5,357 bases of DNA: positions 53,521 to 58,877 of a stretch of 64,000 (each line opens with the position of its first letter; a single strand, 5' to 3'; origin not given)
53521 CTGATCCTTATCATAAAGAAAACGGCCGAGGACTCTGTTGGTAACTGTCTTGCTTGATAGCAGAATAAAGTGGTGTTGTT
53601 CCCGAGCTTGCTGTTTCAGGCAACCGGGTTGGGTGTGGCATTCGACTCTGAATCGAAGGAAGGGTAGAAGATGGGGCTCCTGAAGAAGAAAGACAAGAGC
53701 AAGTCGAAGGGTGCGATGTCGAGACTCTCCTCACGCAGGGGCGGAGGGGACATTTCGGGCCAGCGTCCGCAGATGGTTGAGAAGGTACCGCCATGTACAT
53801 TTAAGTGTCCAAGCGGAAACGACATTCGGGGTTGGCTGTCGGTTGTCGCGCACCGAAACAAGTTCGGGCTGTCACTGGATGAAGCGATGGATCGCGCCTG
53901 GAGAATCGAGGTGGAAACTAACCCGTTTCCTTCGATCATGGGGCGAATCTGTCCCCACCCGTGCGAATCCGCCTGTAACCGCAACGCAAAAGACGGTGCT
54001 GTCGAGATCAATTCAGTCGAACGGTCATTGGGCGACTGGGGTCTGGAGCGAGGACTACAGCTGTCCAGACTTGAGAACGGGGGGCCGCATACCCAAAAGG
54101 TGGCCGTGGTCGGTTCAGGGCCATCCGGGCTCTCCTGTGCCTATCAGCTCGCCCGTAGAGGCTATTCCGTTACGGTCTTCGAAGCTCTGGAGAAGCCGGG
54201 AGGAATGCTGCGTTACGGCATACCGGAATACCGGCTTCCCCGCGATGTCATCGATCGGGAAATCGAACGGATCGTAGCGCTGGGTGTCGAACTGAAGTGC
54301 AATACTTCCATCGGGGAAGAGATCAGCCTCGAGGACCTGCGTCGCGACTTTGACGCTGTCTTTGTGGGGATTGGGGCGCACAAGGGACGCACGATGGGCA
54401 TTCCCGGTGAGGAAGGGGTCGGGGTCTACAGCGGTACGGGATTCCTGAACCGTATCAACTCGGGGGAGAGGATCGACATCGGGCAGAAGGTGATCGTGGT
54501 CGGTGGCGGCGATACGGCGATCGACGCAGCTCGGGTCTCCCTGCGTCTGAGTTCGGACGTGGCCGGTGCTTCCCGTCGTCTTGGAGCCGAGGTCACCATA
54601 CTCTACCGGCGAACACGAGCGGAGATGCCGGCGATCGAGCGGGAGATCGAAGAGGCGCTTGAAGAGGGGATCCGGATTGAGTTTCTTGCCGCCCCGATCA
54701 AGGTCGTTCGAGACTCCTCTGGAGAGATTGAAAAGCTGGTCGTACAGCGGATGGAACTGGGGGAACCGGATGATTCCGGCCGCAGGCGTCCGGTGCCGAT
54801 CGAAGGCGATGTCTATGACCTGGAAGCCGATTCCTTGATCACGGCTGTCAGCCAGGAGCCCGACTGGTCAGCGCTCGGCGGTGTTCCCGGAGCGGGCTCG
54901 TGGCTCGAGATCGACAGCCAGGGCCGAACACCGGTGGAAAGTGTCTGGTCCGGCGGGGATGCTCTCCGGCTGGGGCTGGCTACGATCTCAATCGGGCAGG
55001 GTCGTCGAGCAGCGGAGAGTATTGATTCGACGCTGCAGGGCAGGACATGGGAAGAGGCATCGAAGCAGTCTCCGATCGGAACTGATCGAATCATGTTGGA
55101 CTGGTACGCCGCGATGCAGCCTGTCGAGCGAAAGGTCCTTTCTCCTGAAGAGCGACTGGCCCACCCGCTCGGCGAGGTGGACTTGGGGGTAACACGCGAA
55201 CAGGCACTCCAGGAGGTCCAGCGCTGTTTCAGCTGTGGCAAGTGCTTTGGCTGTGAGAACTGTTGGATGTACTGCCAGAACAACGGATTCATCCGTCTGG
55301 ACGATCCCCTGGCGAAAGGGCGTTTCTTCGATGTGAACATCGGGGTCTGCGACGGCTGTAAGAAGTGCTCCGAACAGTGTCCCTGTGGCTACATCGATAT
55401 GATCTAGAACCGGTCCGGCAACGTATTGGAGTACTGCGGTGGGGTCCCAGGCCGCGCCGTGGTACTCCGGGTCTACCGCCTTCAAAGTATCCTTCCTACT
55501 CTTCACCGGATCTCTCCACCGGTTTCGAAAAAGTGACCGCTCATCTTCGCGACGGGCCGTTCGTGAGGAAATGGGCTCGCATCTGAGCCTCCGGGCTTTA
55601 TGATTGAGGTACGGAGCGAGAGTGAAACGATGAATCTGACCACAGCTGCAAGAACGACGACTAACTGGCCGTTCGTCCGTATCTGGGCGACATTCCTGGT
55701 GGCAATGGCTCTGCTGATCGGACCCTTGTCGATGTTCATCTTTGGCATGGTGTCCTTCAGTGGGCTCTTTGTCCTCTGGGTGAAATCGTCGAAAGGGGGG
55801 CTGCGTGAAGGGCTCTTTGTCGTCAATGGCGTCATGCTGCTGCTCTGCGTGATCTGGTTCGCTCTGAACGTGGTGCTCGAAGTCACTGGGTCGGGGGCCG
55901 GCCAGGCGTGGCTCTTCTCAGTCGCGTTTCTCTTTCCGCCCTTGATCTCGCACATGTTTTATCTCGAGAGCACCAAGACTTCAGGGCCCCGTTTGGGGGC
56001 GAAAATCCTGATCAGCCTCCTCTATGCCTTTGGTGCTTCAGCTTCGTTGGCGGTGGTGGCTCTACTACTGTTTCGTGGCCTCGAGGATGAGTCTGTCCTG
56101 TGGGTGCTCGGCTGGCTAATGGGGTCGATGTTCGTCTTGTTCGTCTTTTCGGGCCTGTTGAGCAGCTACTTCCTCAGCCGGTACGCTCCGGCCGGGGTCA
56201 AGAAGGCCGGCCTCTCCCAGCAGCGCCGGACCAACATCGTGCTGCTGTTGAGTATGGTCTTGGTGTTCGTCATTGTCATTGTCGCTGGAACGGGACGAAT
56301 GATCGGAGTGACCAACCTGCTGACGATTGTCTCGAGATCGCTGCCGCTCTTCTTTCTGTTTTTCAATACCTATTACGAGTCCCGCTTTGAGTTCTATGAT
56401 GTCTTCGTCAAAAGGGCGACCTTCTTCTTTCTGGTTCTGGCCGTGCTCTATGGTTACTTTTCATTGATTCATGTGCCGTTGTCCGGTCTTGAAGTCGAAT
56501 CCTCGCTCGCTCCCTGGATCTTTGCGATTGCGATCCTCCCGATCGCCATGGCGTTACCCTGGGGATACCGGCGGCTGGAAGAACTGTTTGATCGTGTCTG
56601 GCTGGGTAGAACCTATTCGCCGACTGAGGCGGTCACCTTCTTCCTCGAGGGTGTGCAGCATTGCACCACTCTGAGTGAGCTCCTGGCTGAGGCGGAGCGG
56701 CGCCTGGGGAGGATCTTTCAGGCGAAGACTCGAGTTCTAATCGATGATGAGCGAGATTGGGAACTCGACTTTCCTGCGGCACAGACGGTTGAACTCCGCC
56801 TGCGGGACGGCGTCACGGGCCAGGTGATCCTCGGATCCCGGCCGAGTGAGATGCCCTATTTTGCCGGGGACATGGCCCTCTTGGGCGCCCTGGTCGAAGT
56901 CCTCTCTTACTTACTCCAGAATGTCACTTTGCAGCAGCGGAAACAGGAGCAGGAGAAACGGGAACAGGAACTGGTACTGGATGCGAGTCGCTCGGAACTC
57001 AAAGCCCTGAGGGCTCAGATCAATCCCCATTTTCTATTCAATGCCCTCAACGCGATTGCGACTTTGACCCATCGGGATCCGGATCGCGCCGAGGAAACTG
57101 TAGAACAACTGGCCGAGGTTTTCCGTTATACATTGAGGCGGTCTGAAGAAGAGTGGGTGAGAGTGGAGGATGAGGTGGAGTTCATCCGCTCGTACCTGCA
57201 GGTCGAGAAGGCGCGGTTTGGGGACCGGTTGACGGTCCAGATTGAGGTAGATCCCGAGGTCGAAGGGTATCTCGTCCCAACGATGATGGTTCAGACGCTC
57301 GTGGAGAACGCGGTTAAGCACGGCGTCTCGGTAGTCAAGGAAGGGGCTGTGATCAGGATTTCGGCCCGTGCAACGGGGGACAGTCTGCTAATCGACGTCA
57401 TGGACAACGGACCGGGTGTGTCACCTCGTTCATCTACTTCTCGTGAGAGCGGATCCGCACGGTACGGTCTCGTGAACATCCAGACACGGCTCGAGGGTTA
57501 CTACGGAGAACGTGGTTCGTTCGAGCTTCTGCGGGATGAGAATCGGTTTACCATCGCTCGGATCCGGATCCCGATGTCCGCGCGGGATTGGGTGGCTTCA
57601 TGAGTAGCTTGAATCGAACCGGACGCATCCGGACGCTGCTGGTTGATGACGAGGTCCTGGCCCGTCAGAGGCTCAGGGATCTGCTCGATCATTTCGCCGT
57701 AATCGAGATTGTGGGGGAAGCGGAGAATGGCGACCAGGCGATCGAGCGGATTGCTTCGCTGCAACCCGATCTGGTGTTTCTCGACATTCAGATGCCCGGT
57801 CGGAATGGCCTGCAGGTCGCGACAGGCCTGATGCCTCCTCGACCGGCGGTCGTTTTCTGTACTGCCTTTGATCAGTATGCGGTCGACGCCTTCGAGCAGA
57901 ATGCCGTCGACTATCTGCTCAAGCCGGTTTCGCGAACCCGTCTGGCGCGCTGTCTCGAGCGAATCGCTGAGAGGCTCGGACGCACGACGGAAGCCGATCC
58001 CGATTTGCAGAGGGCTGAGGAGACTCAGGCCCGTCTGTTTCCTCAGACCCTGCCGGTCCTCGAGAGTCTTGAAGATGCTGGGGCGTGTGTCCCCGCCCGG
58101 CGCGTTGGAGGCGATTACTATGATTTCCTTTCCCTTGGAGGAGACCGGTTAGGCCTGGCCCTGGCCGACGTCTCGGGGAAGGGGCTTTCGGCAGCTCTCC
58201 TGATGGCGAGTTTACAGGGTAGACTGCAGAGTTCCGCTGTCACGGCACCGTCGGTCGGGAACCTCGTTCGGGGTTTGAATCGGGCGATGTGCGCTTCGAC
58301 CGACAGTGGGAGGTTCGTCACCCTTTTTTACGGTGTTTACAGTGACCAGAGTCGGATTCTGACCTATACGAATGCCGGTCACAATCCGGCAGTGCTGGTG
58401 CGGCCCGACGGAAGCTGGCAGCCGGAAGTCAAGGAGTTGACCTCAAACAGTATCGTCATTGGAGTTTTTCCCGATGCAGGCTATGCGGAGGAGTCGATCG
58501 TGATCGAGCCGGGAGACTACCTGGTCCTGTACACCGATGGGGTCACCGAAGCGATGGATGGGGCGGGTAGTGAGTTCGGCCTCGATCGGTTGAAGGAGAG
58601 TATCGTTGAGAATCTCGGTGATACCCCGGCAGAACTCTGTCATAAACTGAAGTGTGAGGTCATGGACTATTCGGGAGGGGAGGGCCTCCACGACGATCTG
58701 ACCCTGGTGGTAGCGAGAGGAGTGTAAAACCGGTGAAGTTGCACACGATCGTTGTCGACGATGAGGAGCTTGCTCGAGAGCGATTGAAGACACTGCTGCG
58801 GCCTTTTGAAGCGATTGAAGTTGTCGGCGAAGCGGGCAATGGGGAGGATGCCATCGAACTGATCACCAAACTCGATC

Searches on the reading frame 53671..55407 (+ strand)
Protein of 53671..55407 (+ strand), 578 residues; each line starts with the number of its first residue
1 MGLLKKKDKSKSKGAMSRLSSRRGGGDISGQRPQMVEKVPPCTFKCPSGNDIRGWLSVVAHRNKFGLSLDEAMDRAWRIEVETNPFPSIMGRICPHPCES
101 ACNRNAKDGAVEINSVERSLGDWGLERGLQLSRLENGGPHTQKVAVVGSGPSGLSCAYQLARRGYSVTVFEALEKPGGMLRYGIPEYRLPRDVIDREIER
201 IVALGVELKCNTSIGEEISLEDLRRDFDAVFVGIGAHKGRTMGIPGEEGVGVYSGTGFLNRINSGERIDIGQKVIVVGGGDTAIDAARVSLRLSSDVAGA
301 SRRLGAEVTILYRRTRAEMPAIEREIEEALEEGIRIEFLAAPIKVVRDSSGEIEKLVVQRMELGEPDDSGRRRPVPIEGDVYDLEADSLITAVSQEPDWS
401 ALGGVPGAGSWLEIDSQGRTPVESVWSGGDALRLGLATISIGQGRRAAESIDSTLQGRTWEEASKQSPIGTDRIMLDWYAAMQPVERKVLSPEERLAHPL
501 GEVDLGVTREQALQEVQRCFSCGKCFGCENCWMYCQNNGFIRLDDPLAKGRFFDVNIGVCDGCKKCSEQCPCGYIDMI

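Call 5: search_protein_families(library=pfam, proteins=[window:53671-55407:+], max_evalue=0.01)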
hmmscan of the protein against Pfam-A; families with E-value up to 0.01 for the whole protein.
window:53671-55407:+ (578 aa): 17 families
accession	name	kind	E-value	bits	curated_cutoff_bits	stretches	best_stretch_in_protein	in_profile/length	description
PF07992.20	Pyr_redox_2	-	1.1e-24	87.8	26.1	1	143-444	2-291/291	Pyridine nucleotide-disulphide oxidoreductase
PF14691.11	Fer4_20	-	4.8e-17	62.2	25.8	2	39-127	29-111/113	Dihydroprymidine dehydrogenase domain II, 4Fe-4S cluster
PF00070.33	Pyr_redox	-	1.8e-13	51.2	22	2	143-177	1-35/82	Pyridine nucleotide-disulphide oxidoreductase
PF13450.12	NAD_binding_8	-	3.4e-11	43.7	21.9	1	146-180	1-35/68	NAD(P)-binding Rossmann-like domain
PF01266.30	DAO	-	6e-09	36.3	27.9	1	143-177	1-35/353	FAD dependent oxidoreductase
PF13738.12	Pyr_redox_3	-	1.2e-08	35.1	30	1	230-348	128-240/305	Pyridine nucleotide-disulphide oxidoreductase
PF01946.23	Thi4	-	2.7e-06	27.3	26.2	1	143-179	19-56/235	Thi4 family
PF12831.13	FAD_oxidored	-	3.8e-06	26.9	27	1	144-180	2-38/416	FAD dependent oxidoreductase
PF01593.30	Amino_oxidase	-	7.3e-06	26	19.8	1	152-178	2-28/443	Flavin containing amine oxidoreductase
PF00890.30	FAD_binding_2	-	1e-05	25.4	20.4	1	144-178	2-36/414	FAD binding domain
PF03486.20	HI0933_like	-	1.4e-05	25.1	50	1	143-178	2-37/244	HI0933-like protein Rossmann domain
PF01494.25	FAD_binding_3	-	0.00014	21.7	22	1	143-175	3-35/349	FAD binding domain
PF01134.28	GIDA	-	0.00043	19.9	22.1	1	143-195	1-29/391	Glucose inhibited division protein A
PF12838.12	Fer4_7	-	0.00084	20.2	27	1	524-573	1-51/52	4Fe-4S dicluster domain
PF14697.11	Fer4_21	-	0.00097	19.7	35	1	524-577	7-59/59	4Fe-4S dicluster domain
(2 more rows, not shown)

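Call 10: search_protein_families(library=ncbifam, proteins=[window:53671-55407:+], max_evalue=0.001)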
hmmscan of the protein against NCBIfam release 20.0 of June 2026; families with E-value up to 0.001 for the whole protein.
window:53671-55407:+ (578 aa): 61 families (the best 25 are shown)
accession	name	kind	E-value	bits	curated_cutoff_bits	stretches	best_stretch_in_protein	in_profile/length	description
NF009410.0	PRK12771.1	subfamily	1.6e-176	588.2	516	1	14-578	22-563/566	NAD(P)-binding protein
NF009454.0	PRK12814.1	equivalog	4.1e-120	402.1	916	1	40-533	102-582/657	putative NADPH-dependent glutamate synthase small subunit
NF009414.0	PRK12778.1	equivalog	2.4e-112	376.6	1103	2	39-456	336-750/752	bifunctional dihydroorotate dehydrogenase B NAD binding subunit/NADPH-dependent glutamate synthase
TIGR01316.1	gltA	equivalog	8.9e-105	351.1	471.75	1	40-453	36-447/449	NADPH-dependent glutamate synthase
TIGR03315.1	Se_ygfK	equivalog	4.3e-88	295.9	835.3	1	38-571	443-934/1012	putative selenate reductase subunit YgfK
NF010590.0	PRK13984.1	equivalog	7.9e-83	278.6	946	1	42-457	198-608/611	putative oxidoreductase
NF009413.0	PRK12775.1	equivalog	1.2e-82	278.2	1895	1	40-461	339-761/1006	putative trifunctional 2-polyprenylphenol hydroxylase/glutamate synthase subunit beta/ferritin domain-containing protein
TIGR01318.1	gltD_gamma_fam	subfamily_domain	1.3e-80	271.3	482.95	1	40-453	48-463/467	glutamate synthase, small subunit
NF009408.0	PRK12769.1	equivalog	1e-74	251.8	1003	1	42-456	236-652/659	formate-dependent uric acid utilization protein AegA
NF009415.0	PRK12779.1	equivalog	7e-71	239.3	1519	1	73-454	232-625/944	putative bifunctional glutamate synthase subunit beta/2-polyprenylphenol hydroxylase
NF009451.0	PRK12809.1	equivalog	7.9e-62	209.4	1154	1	41-451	218-630/639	formate-dependent uric acid utilization protein YgfT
TIGR01317.1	GOGAT_sm_gam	subfamily_domain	1.9e-60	205.1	447.7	1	40-459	50-482/485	glutamate synthase small subunit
NF009409.0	PRK12770.1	subfamily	4.6e-58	197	343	1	135-459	12-354/360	putative glutamate synthase subunit beta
NF045663.1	diclust_near_Sec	equivalog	1.9e-45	155.2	530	1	36-238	14-201/759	pyridine nucleotide-disulfide oxidoreductase/dicluster-binding protein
NF045599.1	bili_reduct_long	exception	5.4e-15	54.7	750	1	131-288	371-521/641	bilirubin reductase, long form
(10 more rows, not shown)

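Call 32: search_solved_structures(query=window:53671-55407:+, max_evalue=1e-20)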
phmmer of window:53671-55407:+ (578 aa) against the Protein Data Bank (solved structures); distinct sequences matched with E-value up to 1e-20: 12.
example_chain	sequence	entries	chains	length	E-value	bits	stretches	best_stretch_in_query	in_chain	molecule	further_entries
9bov_A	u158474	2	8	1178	1.4e-108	367.1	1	40-538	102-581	Molybdopterin oxidoreductase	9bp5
9n5u_A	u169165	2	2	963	6e-102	345.2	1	39-459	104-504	NfnA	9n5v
5jca_L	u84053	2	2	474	1e-90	308.1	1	40-454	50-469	NADH-dependent Ferredoxin:NADP Oxidoreductase (NfnI) subunit alpha | NADH-dependent Ferredoxin:NADP Oxidoreductase subunit alpha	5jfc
4ylf_B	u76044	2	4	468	6.5e-87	295.6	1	41-460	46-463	Dihydropyrimidine dehydrogenase subunit A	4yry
8oh5_C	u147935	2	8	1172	8.4e-87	295.2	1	40-528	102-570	Formate dehydrogenase-O, major subunit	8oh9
5vj7_A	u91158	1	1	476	8.3e-79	268.8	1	40-455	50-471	Oxidoreductase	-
6s6s_G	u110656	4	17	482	1.2e-52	182.5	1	39-455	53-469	Glutamate synthase [NADPH] small chain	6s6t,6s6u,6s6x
2vdc_G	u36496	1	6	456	1.3e-52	182.4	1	39-455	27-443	GLUTAMATE SYNTHASE [NADPH] SMALL CHAIN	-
7mfm_I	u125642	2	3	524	6e-48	167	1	37-459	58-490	Glutamate synthase (NADPH) small chain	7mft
7m31_A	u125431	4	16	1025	1.7e-34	122.5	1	40-461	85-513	Dihydropyrimidine dehydrogenase [NADP(+)]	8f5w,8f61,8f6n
1h7x_A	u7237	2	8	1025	1.7e-34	122.5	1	40-461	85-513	DIHYDROPYRIMIDINE DEHYDROGENASE | Dihydropyrimidine dehydrogenase [NADP(+)]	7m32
1gt8_A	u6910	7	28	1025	1.7e-34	122.5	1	40-461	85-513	DIHYDROPYRIMIDINE DEHYDROGENASE | Dihydropyrimidine dehydrogenase [NADP(+)]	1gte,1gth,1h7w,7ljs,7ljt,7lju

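Call 82: list_cluster_members(proteins=[window:53671-55407:+, window:27205-27444:+, window:50326-50763:-, window:43610-45850:-, window:47971-48255:-, window:49337-50248:-, window:48372-49421:-, window:51803-53062:-, window:30049-30366:+, window:38733-40334:+])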
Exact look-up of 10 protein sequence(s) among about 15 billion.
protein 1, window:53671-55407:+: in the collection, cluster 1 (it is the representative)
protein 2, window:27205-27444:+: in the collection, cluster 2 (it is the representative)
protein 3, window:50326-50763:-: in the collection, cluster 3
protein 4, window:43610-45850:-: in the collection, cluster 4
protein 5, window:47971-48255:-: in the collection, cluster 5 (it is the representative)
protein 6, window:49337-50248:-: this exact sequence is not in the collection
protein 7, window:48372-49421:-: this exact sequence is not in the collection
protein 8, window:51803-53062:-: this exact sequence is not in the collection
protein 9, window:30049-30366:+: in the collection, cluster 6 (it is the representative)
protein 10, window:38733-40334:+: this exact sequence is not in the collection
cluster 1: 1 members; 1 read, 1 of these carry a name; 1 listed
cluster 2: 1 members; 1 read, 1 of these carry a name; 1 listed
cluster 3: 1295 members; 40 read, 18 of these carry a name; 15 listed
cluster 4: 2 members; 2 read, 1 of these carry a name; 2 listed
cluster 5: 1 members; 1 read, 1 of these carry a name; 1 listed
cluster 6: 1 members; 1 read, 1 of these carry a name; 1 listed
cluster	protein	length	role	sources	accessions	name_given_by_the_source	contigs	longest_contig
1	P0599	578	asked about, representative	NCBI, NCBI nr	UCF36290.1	MAG: FAD-dependent oxidoreductase [Acidobacteriota bacterium]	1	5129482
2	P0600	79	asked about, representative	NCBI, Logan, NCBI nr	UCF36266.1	MAG: hypothetical protein JSU96_15785 [Acidobacteriota bacterium]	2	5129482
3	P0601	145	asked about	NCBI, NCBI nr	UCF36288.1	MAG: adenylyl-sulfate reductase subunit beta [Acidobacteriota bacterium]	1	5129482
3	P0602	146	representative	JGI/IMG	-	-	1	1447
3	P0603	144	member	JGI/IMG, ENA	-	adenylylsulfate reductase, subunit B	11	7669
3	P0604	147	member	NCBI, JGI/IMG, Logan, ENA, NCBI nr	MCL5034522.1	MAG: adenylyl-sulfate reductase subunit beta [Bacteroidetes bacterium] | adenylylsulfate reductase subunit B | adenylyl-sulfate reductase subunit beta [Bacteroidota bacterium]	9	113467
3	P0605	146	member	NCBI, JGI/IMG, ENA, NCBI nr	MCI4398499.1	MAG: adenylyl-sulfate reductase subunit beta [Acidobacteria bacterium] | adenylylsulfate reductase subunit B | adenylyl-sulfate reductase subunit beta [Acidobacteriota bacterium]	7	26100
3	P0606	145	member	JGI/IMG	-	adenylylsulfate reductase subunit B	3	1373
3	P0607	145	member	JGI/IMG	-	adenylylsulfate reductase subunit B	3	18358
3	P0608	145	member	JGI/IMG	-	adenylylsulfate reductase subunit B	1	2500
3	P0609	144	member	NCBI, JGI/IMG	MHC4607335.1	MAG: adenylyl-sulfate reductase subunit beta [Planctomycetota bacterium] | adenylylsulfate reductase subunit B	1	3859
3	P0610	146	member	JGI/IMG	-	adenylylsulfate reductase, subunit B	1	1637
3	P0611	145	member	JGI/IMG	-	adenylylsulfate reductase subunit B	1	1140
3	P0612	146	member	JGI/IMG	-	adenylylsulfate reductase subunit B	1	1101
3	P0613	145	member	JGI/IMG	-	adenylylsulfate reductase subunit B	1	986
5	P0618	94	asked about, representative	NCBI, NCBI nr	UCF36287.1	MAG: ogr/Delta-like zinc finger family protein [Acidobacteriota bacterium]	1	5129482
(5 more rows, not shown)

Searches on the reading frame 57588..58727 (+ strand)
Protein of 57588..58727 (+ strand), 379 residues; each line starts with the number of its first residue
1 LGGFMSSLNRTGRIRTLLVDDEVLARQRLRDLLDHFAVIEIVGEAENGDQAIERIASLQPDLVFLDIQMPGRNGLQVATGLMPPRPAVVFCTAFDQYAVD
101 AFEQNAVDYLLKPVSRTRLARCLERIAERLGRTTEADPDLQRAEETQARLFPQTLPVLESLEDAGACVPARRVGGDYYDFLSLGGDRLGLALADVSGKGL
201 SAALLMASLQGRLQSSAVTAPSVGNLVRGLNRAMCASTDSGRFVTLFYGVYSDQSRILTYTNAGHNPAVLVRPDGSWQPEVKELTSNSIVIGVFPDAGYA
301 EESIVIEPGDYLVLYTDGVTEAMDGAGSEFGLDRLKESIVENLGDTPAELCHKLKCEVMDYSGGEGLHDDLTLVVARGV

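Call 12: search_protein_families(library=pfam, proteins=[window:57588-58727:+], max_evalue=0.001)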
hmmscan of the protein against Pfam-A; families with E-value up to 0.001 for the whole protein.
window:57588-58727:+ (379 aa): 2 families
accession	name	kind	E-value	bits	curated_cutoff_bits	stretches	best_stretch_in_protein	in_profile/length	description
PF07228.17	SpoIIE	-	2.7e-50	171.4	25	1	185-377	2-190/192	Stage II sporulation protein E (SpoIIE)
PF00072.30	Response_reg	-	3.6e-22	79.1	30.2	1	17-121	2-108/111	Response regulator receiver domain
